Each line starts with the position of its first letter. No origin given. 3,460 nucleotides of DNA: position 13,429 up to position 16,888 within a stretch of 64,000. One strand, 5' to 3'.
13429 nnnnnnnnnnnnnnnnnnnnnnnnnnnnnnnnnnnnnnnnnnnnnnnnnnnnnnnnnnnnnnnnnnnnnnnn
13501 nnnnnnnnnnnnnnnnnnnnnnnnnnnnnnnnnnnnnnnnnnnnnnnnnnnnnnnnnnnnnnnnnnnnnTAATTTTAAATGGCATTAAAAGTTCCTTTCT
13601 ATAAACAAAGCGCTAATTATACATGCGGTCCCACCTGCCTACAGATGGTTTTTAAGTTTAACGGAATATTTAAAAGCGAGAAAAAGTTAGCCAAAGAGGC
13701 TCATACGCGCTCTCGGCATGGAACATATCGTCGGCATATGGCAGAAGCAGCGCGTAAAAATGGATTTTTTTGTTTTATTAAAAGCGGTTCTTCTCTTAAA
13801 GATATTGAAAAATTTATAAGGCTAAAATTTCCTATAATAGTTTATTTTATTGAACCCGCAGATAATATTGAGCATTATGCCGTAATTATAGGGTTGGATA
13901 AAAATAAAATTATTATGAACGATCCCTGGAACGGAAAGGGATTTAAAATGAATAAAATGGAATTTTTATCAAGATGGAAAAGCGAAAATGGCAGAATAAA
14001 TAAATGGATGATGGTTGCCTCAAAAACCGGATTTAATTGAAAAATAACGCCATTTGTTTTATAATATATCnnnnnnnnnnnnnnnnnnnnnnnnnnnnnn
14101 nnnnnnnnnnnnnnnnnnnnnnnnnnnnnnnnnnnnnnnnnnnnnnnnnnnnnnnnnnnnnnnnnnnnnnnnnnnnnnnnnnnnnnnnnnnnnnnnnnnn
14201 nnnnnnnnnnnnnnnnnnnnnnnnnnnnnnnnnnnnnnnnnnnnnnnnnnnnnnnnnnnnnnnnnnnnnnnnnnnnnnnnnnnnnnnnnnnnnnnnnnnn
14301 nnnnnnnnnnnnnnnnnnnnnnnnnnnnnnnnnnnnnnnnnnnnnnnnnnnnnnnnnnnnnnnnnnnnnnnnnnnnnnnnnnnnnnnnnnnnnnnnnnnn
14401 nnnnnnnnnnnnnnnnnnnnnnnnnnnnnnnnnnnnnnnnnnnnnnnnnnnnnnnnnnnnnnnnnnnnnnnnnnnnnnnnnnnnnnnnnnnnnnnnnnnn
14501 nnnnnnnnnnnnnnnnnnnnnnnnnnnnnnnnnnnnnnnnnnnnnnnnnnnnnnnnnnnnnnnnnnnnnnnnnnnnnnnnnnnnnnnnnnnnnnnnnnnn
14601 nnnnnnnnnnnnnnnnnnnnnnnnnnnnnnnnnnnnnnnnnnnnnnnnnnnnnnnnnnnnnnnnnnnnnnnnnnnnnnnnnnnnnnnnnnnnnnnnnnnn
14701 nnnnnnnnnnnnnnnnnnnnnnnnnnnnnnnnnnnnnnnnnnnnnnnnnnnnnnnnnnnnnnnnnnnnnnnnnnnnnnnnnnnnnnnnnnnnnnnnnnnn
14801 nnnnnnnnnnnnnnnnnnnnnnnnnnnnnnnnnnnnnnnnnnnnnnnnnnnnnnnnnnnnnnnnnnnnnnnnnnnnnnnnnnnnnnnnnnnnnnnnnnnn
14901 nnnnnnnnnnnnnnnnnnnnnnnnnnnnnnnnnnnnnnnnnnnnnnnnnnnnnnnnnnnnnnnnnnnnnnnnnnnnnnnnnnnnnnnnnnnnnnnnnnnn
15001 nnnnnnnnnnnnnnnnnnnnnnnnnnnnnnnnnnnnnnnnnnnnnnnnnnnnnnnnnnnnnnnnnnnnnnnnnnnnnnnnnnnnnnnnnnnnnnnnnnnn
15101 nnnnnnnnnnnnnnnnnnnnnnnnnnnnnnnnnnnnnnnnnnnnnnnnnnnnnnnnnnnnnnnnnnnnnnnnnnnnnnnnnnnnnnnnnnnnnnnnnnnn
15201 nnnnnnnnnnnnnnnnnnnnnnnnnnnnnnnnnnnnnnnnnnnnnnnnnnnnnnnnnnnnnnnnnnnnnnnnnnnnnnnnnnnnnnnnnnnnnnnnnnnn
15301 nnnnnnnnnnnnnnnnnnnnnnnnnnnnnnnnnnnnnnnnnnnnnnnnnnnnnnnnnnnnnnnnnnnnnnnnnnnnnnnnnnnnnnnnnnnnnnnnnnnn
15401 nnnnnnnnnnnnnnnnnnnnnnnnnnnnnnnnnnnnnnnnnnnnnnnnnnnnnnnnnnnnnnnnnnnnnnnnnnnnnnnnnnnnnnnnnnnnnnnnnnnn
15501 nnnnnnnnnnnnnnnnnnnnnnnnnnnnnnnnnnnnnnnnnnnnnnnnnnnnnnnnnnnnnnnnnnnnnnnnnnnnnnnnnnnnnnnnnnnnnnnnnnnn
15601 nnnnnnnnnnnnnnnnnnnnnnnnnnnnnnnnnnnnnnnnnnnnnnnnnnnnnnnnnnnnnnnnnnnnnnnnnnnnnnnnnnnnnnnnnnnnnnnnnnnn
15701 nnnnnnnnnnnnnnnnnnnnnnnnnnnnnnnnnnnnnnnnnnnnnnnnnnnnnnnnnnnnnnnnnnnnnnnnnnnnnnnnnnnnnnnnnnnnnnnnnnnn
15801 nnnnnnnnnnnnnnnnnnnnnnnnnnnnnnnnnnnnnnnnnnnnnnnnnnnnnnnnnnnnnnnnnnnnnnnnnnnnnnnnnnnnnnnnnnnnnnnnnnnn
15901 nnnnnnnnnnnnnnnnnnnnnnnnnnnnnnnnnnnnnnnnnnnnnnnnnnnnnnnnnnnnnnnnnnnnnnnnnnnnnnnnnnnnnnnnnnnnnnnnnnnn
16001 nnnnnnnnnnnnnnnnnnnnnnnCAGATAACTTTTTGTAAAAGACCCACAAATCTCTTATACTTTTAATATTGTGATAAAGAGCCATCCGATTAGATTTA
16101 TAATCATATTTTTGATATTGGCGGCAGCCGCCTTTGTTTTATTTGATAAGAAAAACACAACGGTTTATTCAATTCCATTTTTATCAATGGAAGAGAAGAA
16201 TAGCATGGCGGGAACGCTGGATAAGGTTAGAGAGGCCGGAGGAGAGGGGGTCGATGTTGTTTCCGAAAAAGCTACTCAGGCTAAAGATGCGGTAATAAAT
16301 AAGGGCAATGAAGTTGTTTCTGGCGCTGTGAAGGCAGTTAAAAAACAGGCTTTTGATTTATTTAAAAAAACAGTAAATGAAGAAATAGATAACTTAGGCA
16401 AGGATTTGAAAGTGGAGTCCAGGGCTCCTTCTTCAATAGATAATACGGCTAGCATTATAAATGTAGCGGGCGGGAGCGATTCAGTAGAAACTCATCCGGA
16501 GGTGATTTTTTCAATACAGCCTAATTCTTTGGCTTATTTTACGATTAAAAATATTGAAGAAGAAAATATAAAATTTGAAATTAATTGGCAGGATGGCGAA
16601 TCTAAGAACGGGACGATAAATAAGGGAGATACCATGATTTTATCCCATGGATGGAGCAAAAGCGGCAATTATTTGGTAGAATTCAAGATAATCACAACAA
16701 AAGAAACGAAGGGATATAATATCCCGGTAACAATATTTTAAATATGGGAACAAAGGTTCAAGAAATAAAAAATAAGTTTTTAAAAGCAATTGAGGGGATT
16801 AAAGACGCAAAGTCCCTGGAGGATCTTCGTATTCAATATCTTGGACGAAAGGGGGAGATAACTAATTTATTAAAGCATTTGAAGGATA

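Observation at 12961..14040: Thioredoxin (CEPC active site) + FTR-catalytic-subunit-like protein + C39-like papain-fold peptidase gene cluster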

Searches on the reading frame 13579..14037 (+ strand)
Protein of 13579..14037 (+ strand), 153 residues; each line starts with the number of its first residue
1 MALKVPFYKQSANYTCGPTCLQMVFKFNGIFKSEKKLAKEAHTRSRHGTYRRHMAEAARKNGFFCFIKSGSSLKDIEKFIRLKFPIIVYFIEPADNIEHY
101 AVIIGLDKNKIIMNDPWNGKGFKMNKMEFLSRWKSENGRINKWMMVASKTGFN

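Call 3: search_protein_families(library=pfam, proteins=[window:13579-14037:+], max_evalue=0.1)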
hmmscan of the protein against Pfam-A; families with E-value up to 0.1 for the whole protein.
window:13579-14037:+ (153 aa): 5 families
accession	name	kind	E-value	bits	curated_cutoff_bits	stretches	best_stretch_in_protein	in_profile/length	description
PF13529.12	Peptidase_C39_2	-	7.4e-18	65.9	24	1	3-117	1-143/143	Peptidase_C39 like family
PF03412.21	Peptidase_C39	-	8.9e-17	61.6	22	1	5-134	2-122/133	Peptidase C39 family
PF12385.14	Peptidase_C70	-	2.4e-08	34.4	19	1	4-124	6-131/141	Papain-like cysteine protease AvrRpt2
PF11814.14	DUF3335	-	1.6e-07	31.5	25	1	5-27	1-23/206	Peptidase_C39 like family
PF09778.15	Guanylate_cyc_2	-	0.002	18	28.1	0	5-38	1-34/212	Guanylylate cyclase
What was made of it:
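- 13579..14040 (+): Stand-alone cytoplasmic C39-family papain-fold cysteine peptidase, 153 aa. Inferred oxyanion Gln10 and catalytic Cys16, His99 and Asp115. It is probably co-transcribed with the redox pair, but its adjacency is not conserved. PF13529 at 7.4e-18 and PF03412 at 8.9e-17 (call 3).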

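Call 4: search_protein_families(library=ncbifam, proteins=[window:13579-14037:+], max_evalue=0.1)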
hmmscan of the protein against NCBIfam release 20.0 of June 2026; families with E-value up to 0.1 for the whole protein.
window:13579-14037:+ (153 aa): 4 families
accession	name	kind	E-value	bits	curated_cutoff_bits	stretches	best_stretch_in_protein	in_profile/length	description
NF033920.0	C39_PA2778_fam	equivalog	4.3e-16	59.1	150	1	4-150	4-147/255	PA2778 family cysteine peptidase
TIGR03796.1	NHLM_micro_ABC1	equivalog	2.5e-10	39.2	853.3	1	5-120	2-107/710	NHLP family bacteriocin export ABC transporter peptidase/permease/ATPase subunit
TIGR01193.1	bacteriocin_ABC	subfamily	3e-09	36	523.85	1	13-135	4-123/708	peptide cleavage/export ABC transporter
NF045998.1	cleave_ABC_plasm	equivalog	1.4e-05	23.6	500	1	73-131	64-119/673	Mbov_0121 family peptidase domain-containing ABC transporter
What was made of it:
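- Checked: ORF3 matches PF13529 at 7e-18 and PF03412 at 9e-17 (calls 3, 4).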

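Call 22: find_homologous_proteins(query=window:13579-14037:+)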
Query window:13579-14037:+ (153 aa): 28 proteins with E <= 0.001 among 42 candidates.
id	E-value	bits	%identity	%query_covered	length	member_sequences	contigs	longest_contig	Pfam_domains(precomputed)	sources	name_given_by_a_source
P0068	3.5e-100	350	100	100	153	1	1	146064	PF12385.15,PF11814.15,PF13529.14,PF03412.22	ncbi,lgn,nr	ncbi:MAG: C39 family peptidase [Candidatus Pacebacteria bacterium]|nr:C39 family peptidase [Candidat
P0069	1.2e-54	202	59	98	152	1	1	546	PF12385.15,PF11814.15,PF13529.14,PF03412.22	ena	-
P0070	2.2e-54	202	61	97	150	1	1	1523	PF12385.15,PF11814.15,PF13529.14,PF03412.22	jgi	jgi:ATP-binding cassette subfamily B protein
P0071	3.5e-50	188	55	99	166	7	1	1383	PF12385.15,PF11814.15,PF13529.14,PF03412.22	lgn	-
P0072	2.0e-47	179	53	99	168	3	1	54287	PF12385.15,PF11814.15,PF13529.14,PF03412.22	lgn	-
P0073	6.8e-47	177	53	99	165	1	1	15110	PF12385.15,PF11814.15,PF13529.14,PF03412.22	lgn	-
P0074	8.1e-47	177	52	99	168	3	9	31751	PF12385.15,PF11814.15,PF13529.14,PF03412.22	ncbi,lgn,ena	ncbi:MAG: peptidase C39 family protein [Patescibacteria group bacterium]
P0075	1.6e-46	176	51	99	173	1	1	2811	PF12385.15,PF11814.15,PF13529.14,PF03412.22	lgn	-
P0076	9.2e-46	174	51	99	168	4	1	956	PF12385.15,PF11814.15,PF13529.14,PF03412.22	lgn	-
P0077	1.7e-45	173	53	99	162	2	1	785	PF12385.15,PF11814.15,PF13529.14,PF03412.22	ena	-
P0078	3.1e-45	172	51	99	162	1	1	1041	PF12385.15,PF11814.15,PF13529.14,PF03412.22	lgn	-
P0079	7.4e-44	167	46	100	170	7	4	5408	PF12385.15,PF11814.15,PF13529.14,PF03412.22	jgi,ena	-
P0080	1.7e-43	166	51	97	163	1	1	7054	PF12385.15,PF11814.15,PF13529.14,PF03412.22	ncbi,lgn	ncbi:MAG: peptidase C39 family protein [Candidatus Paceibacterota bacterium]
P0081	2.9e-43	165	50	97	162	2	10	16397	PF11814.15,PF13529.14,PF03412.22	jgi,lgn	jgi:predicted double-glycine peptidase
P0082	3.8e-43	165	50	97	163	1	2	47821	PF12385.15,PF11814.15,PF13529.14,PF03412.22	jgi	jgi:ABC-type bacteriocin/lantibiotic exporter with double-glycine peptidase domain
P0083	3.7e-41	159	46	100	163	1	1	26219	PF12385.15,PF11814.15,PF13529.14,PF03412.22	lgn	-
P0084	2.2e-40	156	47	100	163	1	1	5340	PF12385.15,PF11814.15,PF13529.14,PF03412.22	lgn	-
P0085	6.7e-40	155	50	100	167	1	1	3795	PF11814.15,PF13529.14,PF03412.22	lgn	-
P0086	5.9e-39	151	46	100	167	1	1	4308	PF13529.14,PF03412.22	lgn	-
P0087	9.3e-39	151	45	99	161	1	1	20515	PF12385.15,PF11814.15,PF13529.14,PF03412.22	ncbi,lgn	ncbi:MAG: cysteine peptidase family C39 domain-containing protein [Candidatus Pacearchaeota archaeon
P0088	1.3e-36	144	44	100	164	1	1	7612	PF11814.15,PF13529.14,PF03412.22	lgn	-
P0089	5.2e-35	139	44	87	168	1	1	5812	PF12385.15,PF11814.15,PF13529.14,PF03412.22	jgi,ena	-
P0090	7.9e-35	138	47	87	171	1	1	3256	PF12385.15,PF11814.15,PF13529.14,PF03412.22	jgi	jgi:ABC-type bacteriocin/lantibiotic exporter with double-glycine peptidase domain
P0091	7.1e-34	135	46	87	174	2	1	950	PF12385.15,PF11814.15,PF13529.14,PF03412.22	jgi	jgi:ATP-binding cassette subfamily B protein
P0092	1.7e-33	134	39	96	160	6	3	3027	PF12385.15,PF11814.15,PF13529.14,PF03412.22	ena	-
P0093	1.5e-32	131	39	99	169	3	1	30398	PF12385.15,PF11814.15,PF13529.14,PF03412.22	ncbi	-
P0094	1.8e-30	124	39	99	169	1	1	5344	PF12385.15,PF11814.15,PF13529.14,PF03412.22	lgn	-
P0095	1.3e-29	121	41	80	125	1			PF12385.15,PF11814.15,PF13529.14,PF03412.22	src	-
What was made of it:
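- On Peptidase C39: Homologues are all 125-175 aa stand-alone proteins (call 22).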

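Call 23: find_encoding_contigs(protein=P0072, flank=4000, max_places=2)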
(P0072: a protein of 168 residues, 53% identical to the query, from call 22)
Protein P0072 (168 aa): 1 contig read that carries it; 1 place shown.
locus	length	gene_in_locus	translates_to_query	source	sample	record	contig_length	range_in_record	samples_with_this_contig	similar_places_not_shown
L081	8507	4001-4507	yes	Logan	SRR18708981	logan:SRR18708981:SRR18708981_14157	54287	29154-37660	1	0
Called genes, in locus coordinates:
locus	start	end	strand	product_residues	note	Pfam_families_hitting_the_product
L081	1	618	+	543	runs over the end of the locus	-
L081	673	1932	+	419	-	-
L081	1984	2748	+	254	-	-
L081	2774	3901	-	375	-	PF02812:ELFV_dehydrog_N, PF00208:ELFV_dehydrog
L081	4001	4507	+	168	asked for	PF03412:Peptidase_C39, PF11814:DUF3335 (faint), PF12385:Peptidase_C70, PF13529:Peptidase_C39_2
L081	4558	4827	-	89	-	-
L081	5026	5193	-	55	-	-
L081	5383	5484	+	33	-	-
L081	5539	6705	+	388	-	PF04055:Radical_SAM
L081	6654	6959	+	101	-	-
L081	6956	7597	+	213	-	-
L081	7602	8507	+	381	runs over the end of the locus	PF01926:MMR_HSR1, PF02421:FeoB_N, PF06071:YchF-GTPase_C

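Call 24: find_encoding_contigs(protein=P0074, flank=4000, max_places=3)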
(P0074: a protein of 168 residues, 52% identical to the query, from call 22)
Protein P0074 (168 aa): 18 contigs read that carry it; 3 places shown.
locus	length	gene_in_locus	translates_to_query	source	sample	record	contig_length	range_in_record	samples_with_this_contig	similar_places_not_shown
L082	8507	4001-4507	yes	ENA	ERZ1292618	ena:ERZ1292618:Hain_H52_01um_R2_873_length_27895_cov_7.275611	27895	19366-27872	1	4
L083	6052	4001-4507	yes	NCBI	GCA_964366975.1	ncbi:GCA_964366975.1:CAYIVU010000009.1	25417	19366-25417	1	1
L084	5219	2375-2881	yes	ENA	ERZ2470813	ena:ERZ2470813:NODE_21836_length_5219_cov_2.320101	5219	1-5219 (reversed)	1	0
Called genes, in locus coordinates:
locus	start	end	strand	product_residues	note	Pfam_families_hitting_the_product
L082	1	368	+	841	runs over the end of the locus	PF00005:ABC_tran (faint), PF02463:SMC_N (faint), PF13191:AAA_16 (faint), PF13304:AAA_21 (faint), PF13555:AAA_29 (faint), PF20703:nSTAND1 (faint), PF20720:nSTAND3 (faint), PF17760:UvrA_inter, +1 more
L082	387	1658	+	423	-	PF01541:GIY-YIG (weak), PF02151:UVR (faint), PF27096:UvrC_M, PF08459:UvrC_RNaseH_dom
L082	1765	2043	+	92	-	PF13412:HTH_24 (faint), PF12840:HTH_20 (weak), PF01022:HTH_5 (weak)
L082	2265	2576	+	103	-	PF13620:CarboxypepD_reg (weak)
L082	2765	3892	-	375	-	PF02812:ELFV_dehydrog_N, PF00208:ELFV_dehydrog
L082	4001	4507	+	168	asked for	PF03412:Peptidase_C39, PF11814:DUF3335 (weak), PF12385:Peptidase_C70, PF13529:Peptidase_C39_2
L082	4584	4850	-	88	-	-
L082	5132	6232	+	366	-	PF01926:MMR_HSR1, PF02421:FeoB_N, PF06071:YchF-GTPase_C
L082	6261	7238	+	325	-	PF18920:DUF5671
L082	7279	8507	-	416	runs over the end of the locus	?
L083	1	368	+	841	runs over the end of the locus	PF00005:ABC_tran (faint), PF02463:SMC_N (faint), PF13191:AAA_16 (faint), PF13304:AAA_21 (faint), PF13555:AAA_29 (faint), PF20703:nSTAND1 (faint), PF20720:nSTAND3 (faint), PF17760:UvrA_inter, +1 more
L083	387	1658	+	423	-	PF01541:GIY-YIG (weak), PF02151:UVR (faint), PF27096:UvrC_M, PF08459:UvrC_RNaseH_dom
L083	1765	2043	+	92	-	PF13412:HTH_24 (faint), PF12840:HTH_20 (weak), PF01022:HTH_5 (weak)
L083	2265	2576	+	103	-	PF13620:CarboxypepD_reg (weak)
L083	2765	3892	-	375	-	PF02812:ELFV_dehydrog_N, PF00208:ELFV_dehydrog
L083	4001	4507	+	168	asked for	PF03412:Peptidase_C39, PF11814:DUF3335 (weak), PF12385:Peptidase_C70, PF13529:Peptidase_C39_2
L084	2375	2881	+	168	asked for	PF03412:Peptidase_C39, PF11814:DUF3335 (weak), PF12385:Peptidase_C70, PF13529:Peptidase_C39_2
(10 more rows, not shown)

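Call 25: find_encoding_contigs(protein=P0082, flank=4000, max_places=2)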
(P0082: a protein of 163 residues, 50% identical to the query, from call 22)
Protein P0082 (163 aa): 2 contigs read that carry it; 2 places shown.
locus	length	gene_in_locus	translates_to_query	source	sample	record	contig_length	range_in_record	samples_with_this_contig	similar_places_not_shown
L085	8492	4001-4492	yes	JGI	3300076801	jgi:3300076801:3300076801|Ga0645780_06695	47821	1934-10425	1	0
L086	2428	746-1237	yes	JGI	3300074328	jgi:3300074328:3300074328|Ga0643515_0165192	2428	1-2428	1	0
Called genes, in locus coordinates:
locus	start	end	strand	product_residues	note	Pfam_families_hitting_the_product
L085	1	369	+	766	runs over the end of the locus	?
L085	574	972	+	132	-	-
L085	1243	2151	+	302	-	-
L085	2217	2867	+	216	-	PF04203:Sortase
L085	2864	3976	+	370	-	PF00188:CAP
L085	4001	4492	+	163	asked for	PF03412:Peptidase_C39, PF11814:DUF3335 (faint), PF12385:Peptidase_C70, PF13529:Peptidase_C39_2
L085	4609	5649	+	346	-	-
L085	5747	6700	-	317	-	PF01471:PG_binding_1, PF14346:DUF4398 (weak)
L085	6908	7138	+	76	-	PF06150:ChaB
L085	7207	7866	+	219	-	PF02245:Pur_DNA_glyco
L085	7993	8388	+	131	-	PF07883:Cupin_2, PF02311:AraC_binding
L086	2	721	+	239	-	?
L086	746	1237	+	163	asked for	PF03412:Peptidase_C39, PF11814:DUF3335 (faint), PF12385:Peptidase_C70, PF13529:Peptidase_C39_2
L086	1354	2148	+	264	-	-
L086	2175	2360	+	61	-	-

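Call 26: find_encoding_contigs(protein=P0083, flank=4000, max_places=2)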
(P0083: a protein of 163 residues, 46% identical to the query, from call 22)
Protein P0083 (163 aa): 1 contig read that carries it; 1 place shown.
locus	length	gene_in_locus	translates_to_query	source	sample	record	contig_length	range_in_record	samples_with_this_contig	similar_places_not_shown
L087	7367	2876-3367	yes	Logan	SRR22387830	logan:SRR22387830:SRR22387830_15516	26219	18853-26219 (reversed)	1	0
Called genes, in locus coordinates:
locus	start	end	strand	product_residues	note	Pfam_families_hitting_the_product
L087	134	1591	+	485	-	PF01743:PolyA_pol, PF12627:PolyA_pol_RNAbd, PF01966:HD, PF13735:tRNA_NucTran2_2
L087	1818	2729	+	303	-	PF01145:Band_7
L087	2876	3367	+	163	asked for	PF03412:Peptidase_C39, PF11814:DUF3335 (faint), PF12385:Peptidase_C70, PF13529:Peptidase_C39_2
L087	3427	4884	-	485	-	PF26550:Tricorn_2nd (faint), PF25174:Beta-prop_THOC3 (faint), PF26549:Tricorn_N (faint)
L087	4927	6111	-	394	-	PF00672:HAMP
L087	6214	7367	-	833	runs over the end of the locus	PF00403:HMA, PF08282:Hydrolase_3 (faint), PF00122:E1-E2_ATPase, PF00702:Hydrolase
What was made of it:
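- Closest known: Peptidase family C39. Different: It is a ~150-175-aa stand-alone cytoplasmic form found in Patescibacteria in variable gene contexts (calls 22-26).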

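Call 45: find_encoding_contigs(protein=P0070, flank=3000, max_places=2)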
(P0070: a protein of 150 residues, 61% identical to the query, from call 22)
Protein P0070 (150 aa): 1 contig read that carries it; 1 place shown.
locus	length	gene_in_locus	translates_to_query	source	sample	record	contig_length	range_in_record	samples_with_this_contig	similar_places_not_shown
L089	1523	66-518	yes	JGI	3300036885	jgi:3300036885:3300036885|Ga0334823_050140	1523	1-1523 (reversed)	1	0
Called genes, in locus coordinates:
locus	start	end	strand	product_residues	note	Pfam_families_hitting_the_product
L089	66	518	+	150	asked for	PF03412:Peptidase_C39, PF11814:DUF3335 (weak), PF12385:Peptidase_C70, PF13529:Peptidase_C39_2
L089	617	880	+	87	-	PF02583:Trns_repr_metal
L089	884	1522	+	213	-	?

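Call 61: predict_structure(alignment_id=A2)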
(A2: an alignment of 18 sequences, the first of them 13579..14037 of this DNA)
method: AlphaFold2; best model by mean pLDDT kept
length: 153 residues; sequences in the alignment: 18
mean_pLDDT: 93.2   pTM: 0.91
mean pLDDT of the five models: 93.2, 92.8, 92.7, 91.0, 88.8
residues with pLDDT >= 90: 125; 70-90: 23; 50-70: 5; < 50: 0
segments of 3 or more residues with pLDDT < 50: none
pLDDT, mean of each block of 10 residues (from residue 1): 95 92 97 94 76 95 96 97 97 90 96 96 97 90 95 81
secondary structure, 60 per line:
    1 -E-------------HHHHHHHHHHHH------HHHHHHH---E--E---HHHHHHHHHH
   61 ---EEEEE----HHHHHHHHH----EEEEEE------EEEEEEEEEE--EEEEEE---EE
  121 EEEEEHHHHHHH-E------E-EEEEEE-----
elements in order: H16-27 H34-40 H51-60 E64-68 H73-81 E86-91 E98-107 E110-115 E119-125 H126-132 E143-148

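Call 65: fold_search(model_id=the predicted structure, library=pdb)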
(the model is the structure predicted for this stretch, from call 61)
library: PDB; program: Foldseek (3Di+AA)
matches with E <= 10: 965; with E <= 0.001: 51
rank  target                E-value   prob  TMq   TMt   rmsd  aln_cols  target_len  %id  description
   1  3erv                  2.5e-08  1.00  0.81  0.63   3.2       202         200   18  Crystal structure of an putative C39-like peptidase from Bacillus anthracis (released 2008-10-14)
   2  3k8u                  3.0e-08  1.00  0.69  0.76   4.6       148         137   26  Crystal Structure of the Peptidase Domain of Streptococcus ComA, a Bi-functional ABC Transporter Involved in Quorum Sens (released 2010-02-23)
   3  5xe9_A                5.7e-08  1.00  0.76  0.85   2.4       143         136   26  Crystal Structure of the Complex of the Peptidase Domain of Streptococcus mutans ComA with a Small Molecule Inhibitor. (released 2017-06-28)
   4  5xe8_A                7.2e-08  1.00  0.76  0.86   2.5       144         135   26  Crystal Structure of the Peptidase Domain of Streptococcus mutans ComA (released 2017-06-28)
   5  8z4n_A                1.1e-07  1.00  0.79  0.55   2.3       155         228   22  Pseudomurein Endoisopeptidase PeiR-C90A (released 2025-04-23)
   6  8vp5_A                1.2e-07  1.00  0.70  0.17   3.7       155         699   22  Cryo-EM structure of the ABC transporter PCAT1 bound with ADP and Substrate (released 2024-10-30)
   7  7n87_MODEL_1_A        1.3e-07  1.00  0.71  0.71   3.4       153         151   24  Solution NMR structure of peptidase domain from Clostridium thermocellum PCAT1 (released 2021-12-29)
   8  8z4h_A                1.6e-07  1.00  0.79  0.54   2.4       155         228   24  Pseudomurein Endoisopeptidase PeiR (released 2025-04-23)
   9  8vp5_B                2.2e-07  1.00  0.71  0.17   4.1       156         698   26  Cryo-EM structure of the ABC transporter PCAT1 bound with ADP and Substrate (released 2024-10-30)
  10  6v9z_A                3.8e-07  1.00  0.70  0.17   3.6       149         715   23  Cryo-EM structure of PCAT1 bound to its CtA peptide substrate (released 2020-01-22)
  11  9azl_A                6.1e-07  1.00  0.71  0.17   3.4       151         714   23  Cryo-EM structure of the ABC transporter PCAT1 bound with MgADP class1 (released 2024-10-30)
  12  8vp9_A                1.0e-06  1.00  0.73  0.18   2.8       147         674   23  Cryo-EM structure of the cysteine-free ABC transporter PCAT1 bound with ADP and Substrate (released 2024-10-30)
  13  8vp6_A                1.8e-06  1.00  0.73  0.19   3.5       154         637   25  Cryo-EM structure of the ABC transporter PCAT1 bound with Mg_class_2 (released 2024-10-30)
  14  8vp9_B                1.8e-06  1.00  0.71  0.18   4.2       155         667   21  Cryo-EM structure of the cysteine-free ABC transporter PCAT1 bound with ADP and Substrate (released 2024-10-30)
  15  4ry2_B                1.9e-06  1.00  0.72  0.18   3.8       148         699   23  Crystal structure of the peptidase-containing ABC transporter PCAT1 (released 2015-07-22)
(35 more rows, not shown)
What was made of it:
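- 13579..14040 (+): AF2 pLDDT is 93; the nearest structures are 3erv, the ComA, PCAT1 and LahT peptidase domains, and PeiR (calls 61, 65).
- On Peptidase C39: The fold matches ComA, PCAT1 and LahT (call 65).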

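Call 79: find_related_loci(query=A2, collection=metagenome_contigs, flank=2500)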
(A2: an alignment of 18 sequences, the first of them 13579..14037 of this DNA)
Query A2 (153 aa) in metagenome_contigs; peptide patterns used: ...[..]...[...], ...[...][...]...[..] (x = any residue, [..] = any of these).
600 stretches matched a pattern (row limit reached: there are more); 307 encode a relative of the query (tblastn E <= 1e-3); the best 80 are kept; 80 distinct loci.
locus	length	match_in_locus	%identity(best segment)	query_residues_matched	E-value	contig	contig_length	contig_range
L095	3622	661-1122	52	1-152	2e-54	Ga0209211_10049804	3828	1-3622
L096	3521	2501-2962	53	1-152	6e-53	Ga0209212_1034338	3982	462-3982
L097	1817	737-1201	51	1-153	7e-54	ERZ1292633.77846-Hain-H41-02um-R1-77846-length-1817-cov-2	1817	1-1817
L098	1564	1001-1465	52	1-153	3e-53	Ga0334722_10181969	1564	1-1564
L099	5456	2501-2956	52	3-152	1e-51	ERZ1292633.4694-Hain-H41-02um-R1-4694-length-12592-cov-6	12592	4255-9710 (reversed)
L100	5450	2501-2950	51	1-149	4e-51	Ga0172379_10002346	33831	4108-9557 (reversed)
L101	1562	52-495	48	1-148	3e-52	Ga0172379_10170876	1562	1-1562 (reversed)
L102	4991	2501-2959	46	1-153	1e-50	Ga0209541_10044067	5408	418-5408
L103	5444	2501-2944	50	1-148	7e-49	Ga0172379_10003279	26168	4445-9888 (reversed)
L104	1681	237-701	49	1-153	6e-50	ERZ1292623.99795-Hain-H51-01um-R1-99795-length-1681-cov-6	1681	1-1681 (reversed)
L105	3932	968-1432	49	1-153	8e-48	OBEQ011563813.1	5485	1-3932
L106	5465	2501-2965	47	1-153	9e-47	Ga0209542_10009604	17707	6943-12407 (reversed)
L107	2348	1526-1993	46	1-153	3e-46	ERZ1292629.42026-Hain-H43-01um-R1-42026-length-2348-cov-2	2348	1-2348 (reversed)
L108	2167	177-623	43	1-149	2e-46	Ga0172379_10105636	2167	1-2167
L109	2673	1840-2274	48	1-147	1e-45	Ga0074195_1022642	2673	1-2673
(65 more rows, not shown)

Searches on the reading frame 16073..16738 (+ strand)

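Call 74: search_protein_families(library=ncbifam, proteins=[window:16073-16738:+], max_evalue=0.01)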
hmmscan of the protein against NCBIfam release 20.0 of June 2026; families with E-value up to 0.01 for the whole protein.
window:16073-16738:+ (222 aa): 1 family
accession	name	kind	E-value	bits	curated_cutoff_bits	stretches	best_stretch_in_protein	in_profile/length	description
NF033791.1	ActR_PrrA_rreg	equivalog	0.0031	17.5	250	1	51-103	52-106/173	ActR/PrrA/RegA family redox response regulator transcription factor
